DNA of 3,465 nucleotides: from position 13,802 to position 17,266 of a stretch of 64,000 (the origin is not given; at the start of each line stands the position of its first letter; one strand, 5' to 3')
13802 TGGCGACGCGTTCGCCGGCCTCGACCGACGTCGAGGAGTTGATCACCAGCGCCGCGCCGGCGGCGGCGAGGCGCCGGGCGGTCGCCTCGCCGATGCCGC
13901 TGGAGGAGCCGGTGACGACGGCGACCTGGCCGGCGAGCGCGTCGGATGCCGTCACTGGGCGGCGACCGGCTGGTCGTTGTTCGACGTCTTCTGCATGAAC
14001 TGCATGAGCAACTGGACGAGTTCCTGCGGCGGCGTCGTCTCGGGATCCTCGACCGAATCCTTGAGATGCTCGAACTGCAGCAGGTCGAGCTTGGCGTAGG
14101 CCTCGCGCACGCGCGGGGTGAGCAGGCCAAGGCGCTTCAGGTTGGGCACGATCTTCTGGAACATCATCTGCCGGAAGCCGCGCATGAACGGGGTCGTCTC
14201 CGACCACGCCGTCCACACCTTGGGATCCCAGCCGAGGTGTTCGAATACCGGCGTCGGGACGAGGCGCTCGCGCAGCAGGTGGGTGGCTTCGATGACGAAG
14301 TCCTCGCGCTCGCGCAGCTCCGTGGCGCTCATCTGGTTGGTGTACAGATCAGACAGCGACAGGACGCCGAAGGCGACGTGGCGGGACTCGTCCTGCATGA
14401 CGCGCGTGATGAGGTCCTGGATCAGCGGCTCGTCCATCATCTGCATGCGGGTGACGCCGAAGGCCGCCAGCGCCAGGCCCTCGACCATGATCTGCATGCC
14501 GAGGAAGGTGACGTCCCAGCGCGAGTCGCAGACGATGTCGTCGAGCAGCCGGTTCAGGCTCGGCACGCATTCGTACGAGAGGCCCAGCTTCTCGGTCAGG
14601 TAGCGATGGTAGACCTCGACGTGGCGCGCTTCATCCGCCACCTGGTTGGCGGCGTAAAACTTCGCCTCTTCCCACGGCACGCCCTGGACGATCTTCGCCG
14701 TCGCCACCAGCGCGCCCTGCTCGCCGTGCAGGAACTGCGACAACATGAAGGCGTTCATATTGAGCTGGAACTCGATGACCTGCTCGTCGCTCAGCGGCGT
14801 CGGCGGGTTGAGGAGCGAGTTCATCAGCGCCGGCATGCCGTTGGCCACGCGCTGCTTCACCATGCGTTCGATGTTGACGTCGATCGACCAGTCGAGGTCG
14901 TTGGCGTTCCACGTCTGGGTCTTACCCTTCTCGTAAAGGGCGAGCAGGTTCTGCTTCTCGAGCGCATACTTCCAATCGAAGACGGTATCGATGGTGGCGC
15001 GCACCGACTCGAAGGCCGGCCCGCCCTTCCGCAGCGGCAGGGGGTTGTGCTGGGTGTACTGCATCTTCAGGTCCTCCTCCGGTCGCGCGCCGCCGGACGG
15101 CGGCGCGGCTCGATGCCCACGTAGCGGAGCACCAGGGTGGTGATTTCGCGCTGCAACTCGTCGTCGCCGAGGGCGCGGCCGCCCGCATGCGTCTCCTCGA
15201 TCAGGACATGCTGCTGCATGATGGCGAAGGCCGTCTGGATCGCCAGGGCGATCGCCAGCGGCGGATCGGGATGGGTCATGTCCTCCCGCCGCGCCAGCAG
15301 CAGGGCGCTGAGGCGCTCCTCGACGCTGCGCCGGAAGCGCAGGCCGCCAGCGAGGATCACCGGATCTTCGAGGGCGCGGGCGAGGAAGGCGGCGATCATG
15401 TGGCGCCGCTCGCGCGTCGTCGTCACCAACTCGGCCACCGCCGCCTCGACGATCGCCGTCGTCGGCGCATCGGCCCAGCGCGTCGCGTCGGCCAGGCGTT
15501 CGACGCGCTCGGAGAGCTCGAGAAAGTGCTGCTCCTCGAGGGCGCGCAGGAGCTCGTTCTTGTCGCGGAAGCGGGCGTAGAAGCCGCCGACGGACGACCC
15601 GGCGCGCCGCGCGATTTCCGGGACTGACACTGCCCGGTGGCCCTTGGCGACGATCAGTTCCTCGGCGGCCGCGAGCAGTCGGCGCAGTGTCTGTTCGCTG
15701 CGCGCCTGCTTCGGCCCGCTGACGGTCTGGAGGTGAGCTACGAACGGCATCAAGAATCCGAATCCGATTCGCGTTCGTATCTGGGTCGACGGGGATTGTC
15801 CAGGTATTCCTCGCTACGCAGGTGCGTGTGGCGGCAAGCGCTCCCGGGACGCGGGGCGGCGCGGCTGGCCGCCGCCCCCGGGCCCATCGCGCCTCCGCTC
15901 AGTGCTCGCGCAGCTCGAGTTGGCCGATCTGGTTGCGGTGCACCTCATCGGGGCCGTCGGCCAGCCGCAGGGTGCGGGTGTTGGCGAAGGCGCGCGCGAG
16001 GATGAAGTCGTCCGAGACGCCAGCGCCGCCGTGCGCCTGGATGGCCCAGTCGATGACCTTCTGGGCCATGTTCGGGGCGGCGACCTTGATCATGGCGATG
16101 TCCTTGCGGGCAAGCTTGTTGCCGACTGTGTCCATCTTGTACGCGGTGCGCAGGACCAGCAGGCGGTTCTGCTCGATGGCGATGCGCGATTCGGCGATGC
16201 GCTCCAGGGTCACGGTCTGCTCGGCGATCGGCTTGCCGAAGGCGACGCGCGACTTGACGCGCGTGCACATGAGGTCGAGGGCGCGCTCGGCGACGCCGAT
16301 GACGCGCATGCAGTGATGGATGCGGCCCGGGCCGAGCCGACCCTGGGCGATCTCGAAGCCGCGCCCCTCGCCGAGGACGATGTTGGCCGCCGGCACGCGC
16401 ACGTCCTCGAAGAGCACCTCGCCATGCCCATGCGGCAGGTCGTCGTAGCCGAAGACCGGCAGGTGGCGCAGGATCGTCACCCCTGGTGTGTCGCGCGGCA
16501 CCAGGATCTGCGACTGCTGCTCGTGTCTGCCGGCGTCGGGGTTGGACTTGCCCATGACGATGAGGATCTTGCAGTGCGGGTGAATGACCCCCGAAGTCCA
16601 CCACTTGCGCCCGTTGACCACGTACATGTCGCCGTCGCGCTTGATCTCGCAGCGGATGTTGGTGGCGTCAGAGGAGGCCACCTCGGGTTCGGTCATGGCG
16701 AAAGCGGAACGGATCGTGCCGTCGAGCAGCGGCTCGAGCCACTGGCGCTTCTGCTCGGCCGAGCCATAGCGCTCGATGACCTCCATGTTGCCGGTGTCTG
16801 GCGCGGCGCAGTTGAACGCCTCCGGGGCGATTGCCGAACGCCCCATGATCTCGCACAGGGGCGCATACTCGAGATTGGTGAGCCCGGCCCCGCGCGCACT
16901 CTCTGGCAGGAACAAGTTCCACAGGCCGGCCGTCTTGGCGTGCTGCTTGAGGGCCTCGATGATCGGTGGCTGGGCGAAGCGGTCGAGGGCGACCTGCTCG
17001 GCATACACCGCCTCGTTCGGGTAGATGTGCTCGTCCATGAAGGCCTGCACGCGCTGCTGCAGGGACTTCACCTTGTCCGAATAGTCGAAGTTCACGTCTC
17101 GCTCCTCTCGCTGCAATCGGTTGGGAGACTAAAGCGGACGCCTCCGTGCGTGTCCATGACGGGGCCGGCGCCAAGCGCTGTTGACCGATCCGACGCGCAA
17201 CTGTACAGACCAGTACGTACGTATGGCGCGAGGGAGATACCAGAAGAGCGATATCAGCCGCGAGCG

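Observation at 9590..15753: TetR-headed, translationally coupled six-gene cluster: diiron oxygenase, SDR, LLM (possibly F420) oxidoreductase, acyl-CoA synthetase and PAPS sulfotransferase; a candidate sulfated-lipid or metabolite pathway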

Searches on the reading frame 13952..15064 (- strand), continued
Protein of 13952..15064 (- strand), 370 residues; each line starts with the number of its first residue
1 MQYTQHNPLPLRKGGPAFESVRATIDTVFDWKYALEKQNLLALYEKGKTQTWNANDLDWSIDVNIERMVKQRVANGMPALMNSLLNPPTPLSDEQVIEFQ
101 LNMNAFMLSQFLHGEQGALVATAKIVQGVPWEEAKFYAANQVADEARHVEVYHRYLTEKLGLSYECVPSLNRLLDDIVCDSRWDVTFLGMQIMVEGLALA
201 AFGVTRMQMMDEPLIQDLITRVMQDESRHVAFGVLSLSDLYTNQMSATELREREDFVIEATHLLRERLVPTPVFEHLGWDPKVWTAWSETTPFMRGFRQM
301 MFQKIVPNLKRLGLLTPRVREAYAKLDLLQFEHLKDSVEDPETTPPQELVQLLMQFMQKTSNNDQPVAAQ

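Call 54: fold_search(model_id=the predicted structure, library=pdb)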
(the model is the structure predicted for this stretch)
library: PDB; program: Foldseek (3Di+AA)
matches with E <= 10: 508; with E <= 0.001: 3
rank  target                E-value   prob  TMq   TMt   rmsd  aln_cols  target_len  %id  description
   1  1kgn_A                4.8e-04  1.00  0.50  0.61   8.2       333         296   13  R2F from Corynebacterium Ammoniagenes in its oxidised, Fe containing, form (released 2001-12-21)
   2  6y2n                  5.6e-04  1.00  0.46  0.53   8.1       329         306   15  Crystal structure of ribonucleotide reductase R2 subunit solved by serial synchrotron crystallography (released 2020-10-07)
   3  4ac8_D                8.6e-04  1.00  0.46  0.54   8.5       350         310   16  R2-like ligand binding Mn-Fe oxidase from M. tuberculosis with an organized C-terminal helix (released 2012-09-26)
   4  3dhz_A                1.1e-03  1.00  0.51  0.62   7.3       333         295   14  Apo (iron free) structure of C. ammoniagenes R2 protein (released 2008-07-01)
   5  6f6f                  1.3e-03  1.00  0.47  0.59   6.8       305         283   17  R2-like ligand-binding oxidase V72I mutant with aerobically reconstituted Mn/Fe cofactor (released 2018-07-04)
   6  3n37                  1.4e-03  1.00  0.50  0.63   6.9       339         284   14  Ribonucleotide Reductase Dimanganese(II)-NrdF from Escherichia coli (released 2010-08-18)
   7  6f6c_B                1.4e-03  1.00  0.46  0.59   5.9       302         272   18  R2-like ligand-binding oxidase V72A mutant with aerobically reconstituted Mn/Fe cofactor (released 2018-07-04)
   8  6f6l_B                1.5e-03  1.00  0.46  0.59   5.8       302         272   17  R2-like ligand-binding oxidase Y162F mutant with aerobically reconstituted Mn/Fe cofactor (released 2018-12-19)
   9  3n38                  1.5e-03  1.00  0.49  0.62   7.0       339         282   14  Ribonucleotide Reductase NrdF from Escherichia coli Soaked with Ferrous Ions (released 2010-08-18)
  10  4hr0                  1.6e-03  1.00  0.48  0.60   7.3       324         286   17  R2-like ligand-binding oxidase with aerobically reconstituted metal cofactor (released 2013-10-16)
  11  6f6h_B                1.8e-03  1.00  0.46  0.60   5.7       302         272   17  R2-like ligand-binding oxidase V72L mutant with aerobically reconstituted Mn/Fe cofactor (released 2018-07-04)
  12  8j4x_C                2.1e-03  1.00  0.48  0.60   7.6       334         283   14  Structure of Mycobacterium tuberculosis NrdF2:NrdIcomplex (oxidised) determined at 3 angstrom resolution (released 2024-10-09)
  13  1uzr_C                2.2e-03  1.00  0.50  0.63   8.0       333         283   13  Crystal Structure of the Class Ib Ribonucleotide Reductase R2F-2 subunit from Mycobacterium tuberculosis (released 2004-07-08)
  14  4xb9                  2.3e-03  1.00  0.47  0.58   6.9       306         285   17  R2-like ligand-binding oxidase with aerobically reconstituted diiron cofactor (released 2015-09-09)
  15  6f6g_A                2.6e-03  1.00  0.43  0.56   6.6       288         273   17  R2-like ligand-binding oxidase V72I mutant with anaerobically reconstituted Mn/Fe cofactor (released 2018-07-04)
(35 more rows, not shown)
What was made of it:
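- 13952..15064 (-): Ferritin-like (R2-like) diiron-carboxylate protein of an uncharacterised, highly conserved family. Foldseek top hits are RNR R2 and R2lox, E about 5e-4 (call 54).
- Closest known: R2-like ligand-binding oxidases. Same: Same four-helix-bundle diiron-carboxylate fold by Foldseek (call 54).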

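Call 61: find_related_loci(query=A4, collection=metagenome_contigs, flank=10000)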
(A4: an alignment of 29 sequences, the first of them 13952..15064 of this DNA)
Query A4 (370 aa) in metagenome_contigs; peptide patterns used: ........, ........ (x = any residue, [..] = any of these).
600 stretches matched a pattern (row limit reached: there are more); 565 encode a relative of the query (tblastn E <= 1e-3); the best 80 are kept; 80 distinct loci.
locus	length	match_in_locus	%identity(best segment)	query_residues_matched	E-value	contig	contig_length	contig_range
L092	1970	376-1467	83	1-365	0e+0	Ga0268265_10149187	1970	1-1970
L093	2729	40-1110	83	1-358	0e+0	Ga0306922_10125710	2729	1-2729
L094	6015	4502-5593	73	1-369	0e+0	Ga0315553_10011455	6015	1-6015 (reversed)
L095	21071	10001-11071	74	1-358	8e-178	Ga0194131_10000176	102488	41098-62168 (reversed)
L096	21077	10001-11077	72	1-360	6e-175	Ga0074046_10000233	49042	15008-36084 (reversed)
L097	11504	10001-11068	70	1-357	1e-168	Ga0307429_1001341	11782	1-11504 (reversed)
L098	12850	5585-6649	69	1-359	2e-168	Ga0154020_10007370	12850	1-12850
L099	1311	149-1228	67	1-361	0e+0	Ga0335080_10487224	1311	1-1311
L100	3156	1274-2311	69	1-348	1e-173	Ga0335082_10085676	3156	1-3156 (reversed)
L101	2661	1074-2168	66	1-370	7e-173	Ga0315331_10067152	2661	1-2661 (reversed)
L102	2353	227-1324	63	1-367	3e-168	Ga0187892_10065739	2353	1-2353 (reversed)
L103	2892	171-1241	60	1-361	1e-157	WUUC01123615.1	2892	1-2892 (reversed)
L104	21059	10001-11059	62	1-357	5e-148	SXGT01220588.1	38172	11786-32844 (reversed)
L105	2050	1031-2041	64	1-341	1e-155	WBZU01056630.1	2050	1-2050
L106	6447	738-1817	58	1-361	5e-141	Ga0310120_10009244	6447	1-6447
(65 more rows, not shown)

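Call 88: search_protein_families(library=pfam, proteins=[L004:6006-6992:-], max_evalue=0.001)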
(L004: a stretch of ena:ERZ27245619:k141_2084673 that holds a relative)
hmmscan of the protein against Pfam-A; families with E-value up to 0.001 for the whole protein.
L004:6006-6992:- (328 aa): 1 family
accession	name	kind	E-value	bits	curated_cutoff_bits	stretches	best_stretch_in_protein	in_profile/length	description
PF11583.14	AurF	-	3.7e-71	240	29.6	1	23-282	2-259/282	P-aminobenzoate N-oxygenase AurF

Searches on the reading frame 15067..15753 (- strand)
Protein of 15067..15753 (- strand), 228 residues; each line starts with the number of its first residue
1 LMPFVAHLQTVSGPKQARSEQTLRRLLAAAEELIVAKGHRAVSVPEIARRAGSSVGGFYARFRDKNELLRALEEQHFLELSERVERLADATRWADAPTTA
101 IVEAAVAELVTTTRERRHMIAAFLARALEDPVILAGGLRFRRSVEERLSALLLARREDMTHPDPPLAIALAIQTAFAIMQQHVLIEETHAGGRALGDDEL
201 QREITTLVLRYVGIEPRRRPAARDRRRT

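Call 5: search_protein_families(library=pfam, proteins=[window:15067-15753:-], max_evalue=0.01)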
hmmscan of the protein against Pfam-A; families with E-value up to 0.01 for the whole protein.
window:15067-15753:- (228 aa): 2 families
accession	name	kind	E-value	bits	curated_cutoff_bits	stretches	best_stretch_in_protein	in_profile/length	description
PF00440.29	TetR_N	-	3.1e-14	52.9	24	1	26-72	1-47/47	Bacterial regulatory proteins, tetR family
PF17918.6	TetR_C_15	-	0.00058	20.9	26.8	1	100-211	4-107/108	Tetracyclin repressor-like, C-terminal domain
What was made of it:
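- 15067..15753 (-): TetR-family regulator. The start is TTG 15753 or, more likely, ATG 15750. Pfam TetR_N, 52.9 bits (call 5).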

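Call 6: search_protein_families(library=ncbifam, proteins=[window:15067-15753:-], max_evalue=0.01)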
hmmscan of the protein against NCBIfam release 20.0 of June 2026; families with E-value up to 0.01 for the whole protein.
window:15067-15753:- (228 aa): 17 families
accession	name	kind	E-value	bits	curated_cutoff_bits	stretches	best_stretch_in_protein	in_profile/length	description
NF041196.1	ScbR_bind_reg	equivalog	3.1e-11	43.8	150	1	16-91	1-76/191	ScbR family autoregulator-binding transcription factor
TIGR03384.1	betaine_BetI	equivalog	2.4e-09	37.2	201.3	1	24-155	11-137/189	choline-binding transcriptional repressor BetI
NF001978.0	PRK00767.1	equivalog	2.8e-08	33.8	118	1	24-155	12-139/197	transcriptional regulator BetI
NF051852.1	efflux_TF_MtrR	exception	3.3e-07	30.3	280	1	19-87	8-76/205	multidrug efflux system transcriptional repressor MtrR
NF053731.1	TransRegFasRMycb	equivalog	8.2e-07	29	330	1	23-91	13-81/199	HTH-type transcriptional activator FasR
NF000040.3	Tn10_TetC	equivalog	8.7e-07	29.3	425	1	18-91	10-83/197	tetracyline resistance-associated transcriptional repressor TetC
NF050111.1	TransRegSACE7040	equivalog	1.2e-06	28.5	250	1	25-105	5-85/186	SACE_7040 family transcriptional regulator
TIGR03968.1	mycofact_TetR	equivalog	3.5e-06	26.8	224.9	1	20-120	8-110/190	mycofactocin system transcriptional regulator MftR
NF007949.0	PRK10668.1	equivalog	5.7e-06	26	271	1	18-118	8-106/216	multidrug efflux transporter transcriptional repressor AcrR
NF058643.1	TranRegCurRPseudo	equivalog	9.1e-06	25.5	300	1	20-88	6-75/193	TetR family transcriptional repressor CurR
NF053878.1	FATransRegFadRBac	equivalog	6.6e-05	22.8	200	1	23-109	5-91/190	fatty acid metabolism transcriptional regulator FadR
NF008402.0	PRK11202.1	equivalog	7.9e-05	22.4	151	1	16-72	6-63/211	HTH-type transcriptional repressor FabR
NF053516.1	TranRepPrsAVib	equivalog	0.00012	21.9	300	1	19-124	4-110/208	TetR family transcriptional repressor PsrA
NF037937.1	septum_RefZ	equivalog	0.00019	21.4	180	1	25-127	3-102/195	forespore capture DNA-binding protein RefZ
NF033703.1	transcr_KstR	equivalog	0.0017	18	280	1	22-109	8-95/185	cholesterol catabolism transcriptional regulator KstR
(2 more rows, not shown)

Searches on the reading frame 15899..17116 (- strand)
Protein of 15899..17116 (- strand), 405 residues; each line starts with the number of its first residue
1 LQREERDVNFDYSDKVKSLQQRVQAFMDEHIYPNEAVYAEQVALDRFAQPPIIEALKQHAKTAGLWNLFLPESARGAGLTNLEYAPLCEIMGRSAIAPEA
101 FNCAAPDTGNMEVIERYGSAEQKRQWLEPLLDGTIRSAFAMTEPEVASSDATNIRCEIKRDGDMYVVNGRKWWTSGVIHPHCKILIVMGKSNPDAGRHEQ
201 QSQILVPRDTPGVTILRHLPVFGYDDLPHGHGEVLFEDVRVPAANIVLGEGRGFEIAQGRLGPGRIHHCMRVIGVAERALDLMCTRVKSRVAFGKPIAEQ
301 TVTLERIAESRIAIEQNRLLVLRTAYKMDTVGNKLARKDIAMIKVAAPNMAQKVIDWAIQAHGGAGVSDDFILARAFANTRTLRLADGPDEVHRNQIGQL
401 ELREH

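Call 14: search_protein_families(library=pfam, proteins=[window:15899-17116:-], max_evalue=0.001)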
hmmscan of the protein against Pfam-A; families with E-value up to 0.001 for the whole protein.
window:15899-17116:- (405 aa): 4 families
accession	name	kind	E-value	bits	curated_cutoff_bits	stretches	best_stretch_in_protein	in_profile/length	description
PF00441.29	Acyl-CoA_dh_1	-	1.5e-37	129.5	22.4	1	251-399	1-147/150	Acyl-CoA dehydrogenase, C-terminal domain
PF02770.24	Acyl-CoA_dh_M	-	4.8e-19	68.8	33.3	1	138-239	1-97/97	Acyl-CoA dehydrogenase, middle domain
PF08028.16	Acyl-CoA_dh_2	-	4.6e-15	56.5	22.7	1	267-382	2-125/134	Acyl-CoA dehydrogenase, C-terminal domain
PF02771.21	Acyl-CoA_dh_N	-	4.6e-14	53.2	22.9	1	15-133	3-112/113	Acyl-CoA dehydrogenase, N-terminal domain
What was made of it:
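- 15899..17116 (-): Acyl-CoA dehydrogenase. It lies upstream of the array and is co-directional with it, and it is conserved next to tetR in close relatives. It is context, and would be the seventh co-directional gene. Pfam Acyl-CoA_dh_N/M/1 (call 14).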

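Call 72: search_protein_families(library=ncbifam, proteins=[window:15899-17116:-], max_evalue=1e-10)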
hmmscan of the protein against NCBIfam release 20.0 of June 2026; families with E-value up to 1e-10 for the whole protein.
window:15899-17116:- (405 aa): 16 families
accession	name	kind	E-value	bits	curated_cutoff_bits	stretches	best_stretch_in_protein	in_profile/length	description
NF042972.1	AcrlCoAredClosAcrC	equivalog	1.6e-50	171.9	640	1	9-397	2-372/378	acryloyl-CoA reductase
NF042439.1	SulpropCoADesulf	equivalog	2.5e-40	138.4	600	1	58-399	31-368/379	3-sulfinopropanoyl-CoA desulfinase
NF045552.1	GlutCoADH_Des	equivalog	5.6e-40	137.7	470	1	9-397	2-375/387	glutaryl-CoA dehydrogenase Acd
NF053553.1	prodigi_MBC_PigA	equivalog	2.3e-38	132.3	500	1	39-397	24-375/381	prodigiosin MBC biosynthesis dehydrogenase PigA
TIGR03207.1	cyc_hxne_CoA_dh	equivalog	1.8e-37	128.9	575.35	1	63-398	44-368/372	cyclohexanecarboxyl-CoA dehydrogenase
NF008997.0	PRK12341.1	equivalog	1.5e-36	126.3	537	1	109-392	91-367/382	acyl-CoA dehydrogenase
NF045652.1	ProlPCPDhRedW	equivalog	6.9e-36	123.9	650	1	59-397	39-369/376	L-prolyl-[peptidyl-carrier protein] dehydrogenase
NF058590.1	AcCoDHFadEBacil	equivalog_domain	1.9e-34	119.1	600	1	11-398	20-407/586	acyl-CoA dehydrogenase FadE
NF043006.1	CyhCrbnylCoADH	equivalog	2.6e-32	112.2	650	1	97-398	81-372/380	cyclohexane-1-carbonyl-CoA dehydrogenase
NF002885.1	PRK03354.1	equivalog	1.7e-27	96.4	540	1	63-399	49-371/378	crotonobetainyl-CoA dehydrogenase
TIGR04022.1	sulfur_SfnB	equivalog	2.2e-21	76.2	430.9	1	56-385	39-364/391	SfnB family sulfur acquisition oxidoreductase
TIGR03204.1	pimC_large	equivalog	5.7e-19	68.3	623.85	1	75-353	64-330/395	pimeloyl-CoA dehydrogenase large subunit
TIGR03203.1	pimD_small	equivalog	1.2e-18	67.4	652.7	1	63-393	49-368/378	pimeloyl-CoA dehydrogenase small subunit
NF052270.1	Staph_DH_FadE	equivalog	1.1e-15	57.2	600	1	118-393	121-385/400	acyl-CoA dehydrogenase FadE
NF007000.1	PRK09463.1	subfamily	3.9e-13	48.6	600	1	16-368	40-399/726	acyl-CoA dehydrogenase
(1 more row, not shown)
